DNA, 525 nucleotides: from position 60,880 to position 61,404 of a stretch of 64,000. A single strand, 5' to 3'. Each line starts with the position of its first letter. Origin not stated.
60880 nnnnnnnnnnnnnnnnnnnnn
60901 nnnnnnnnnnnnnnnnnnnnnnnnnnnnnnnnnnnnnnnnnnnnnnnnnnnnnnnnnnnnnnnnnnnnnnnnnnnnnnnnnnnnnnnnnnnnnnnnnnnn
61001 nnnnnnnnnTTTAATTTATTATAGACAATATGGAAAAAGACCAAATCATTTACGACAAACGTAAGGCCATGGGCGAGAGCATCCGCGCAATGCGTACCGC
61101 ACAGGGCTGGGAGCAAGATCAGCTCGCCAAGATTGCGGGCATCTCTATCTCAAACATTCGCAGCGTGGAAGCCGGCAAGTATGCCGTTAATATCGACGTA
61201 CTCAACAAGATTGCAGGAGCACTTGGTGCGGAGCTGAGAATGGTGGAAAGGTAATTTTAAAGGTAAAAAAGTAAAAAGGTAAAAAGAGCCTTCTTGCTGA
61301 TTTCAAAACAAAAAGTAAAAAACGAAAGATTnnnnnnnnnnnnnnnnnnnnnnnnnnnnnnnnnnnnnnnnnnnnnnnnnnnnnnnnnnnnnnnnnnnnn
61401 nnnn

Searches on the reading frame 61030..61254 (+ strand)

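Call 11: search_protein_families(library=pfam, proteins=[window:61030-61254:+], max_evalue=0.01)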
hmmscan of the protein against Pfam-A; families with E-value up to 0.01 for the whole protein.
window:61030-61254:+ (74 aa): 6 families
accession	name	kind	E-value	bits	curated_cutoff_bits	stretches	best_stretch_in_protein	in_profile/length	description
PF01381.28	HTH_3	-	8.3e-12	45.4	23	1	18-69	1-52/55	Helix-turn-helix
PF13560.12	HTH_31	-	2.3e-09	37.8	27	1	14-71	2-60/64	Helix-turn-helix domain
PF12844.13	HTH_19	-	1.2e-06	28.8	30.2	1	15-67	1-53/64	Helix-turn-helix domain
PF13443.12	HTH_26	-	1.9e-05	25.3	22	1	19-66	3-51/63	Cro/C1-type HTH DNA-binding domain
PF13744.12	HTH_37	-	0.00057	20.1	27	1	11-71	16-77/80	Helix-turn-helix domain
PF13413.12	HTH_25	-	0.0058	16.9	24.6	0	19-52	3-36/62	Helix-turn-helix domain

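Call 12: search_protein_families(library=phrogs, proteins=[window:61030-61254:+], max_evalue=0.001)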
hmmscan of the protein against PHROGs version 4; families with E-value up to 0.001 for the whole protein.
window:61030-61254:+ (74 aa): 17 families
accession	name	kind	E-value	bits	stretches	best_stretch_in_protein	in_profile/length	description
phrog_5823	-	transcription regulation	2.5e-11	44.4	1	11-69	4-63/404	transcriptional regulator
phrog_1373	-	transcription regulation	5.4e-11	43.8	1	12-70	62-120/166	transcriptional regulator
phrog_3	-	transcription regulation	3.9e-08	34.5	1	8-68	83-141/430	transcriptional repressor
phrog_2439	-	transcription regulation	4.4e-08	33.4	1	11-68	5-62/367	transcriptional regulator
phrog_8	-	transcription regulation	4.5e-08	33.9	1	11-66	74-209/346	transcriptional regulator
phrog_2328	-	transcription regulation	9.7e-08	32.9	1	12-69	14-71/128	transcriptional repressor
phrog_7241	-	transcription regulation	4.5e-07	31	1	16-68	64-116/122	transcriptional regulator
phrog_2339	-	DNA, RNA and nucleotide metabolism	6.2e-07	30.3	1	8-71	20-84/98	HTH DNA binding protein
phrog_4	-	transcription regulation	6.6e-07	29.6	1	10-67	133-186/400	transcriptional repressor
phrog_4583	-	transcription regulation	6.1e-06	27.2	1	13-67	10-64/81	transcriptional repressor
phrog_147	-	transcription regulation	6.4e-06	27.5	1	13-62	4-54/100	transcriptional regulator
phrog_11553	-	unknown function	1.2e-05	25.8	1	9-71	31-92/278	-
phrog_955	-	DNA, RNA and nucleotide metabolism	0.00012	22.9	1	9-62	20-73/142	HTH DNA binding protein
phrog_2104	-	unknown function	0.00019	22.6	1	15-50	41-76/103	-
phrog_9908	-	DNA, RNA and nucleotide metabolism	0.00024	21.4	1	10-67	10-67/282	DNA binding protein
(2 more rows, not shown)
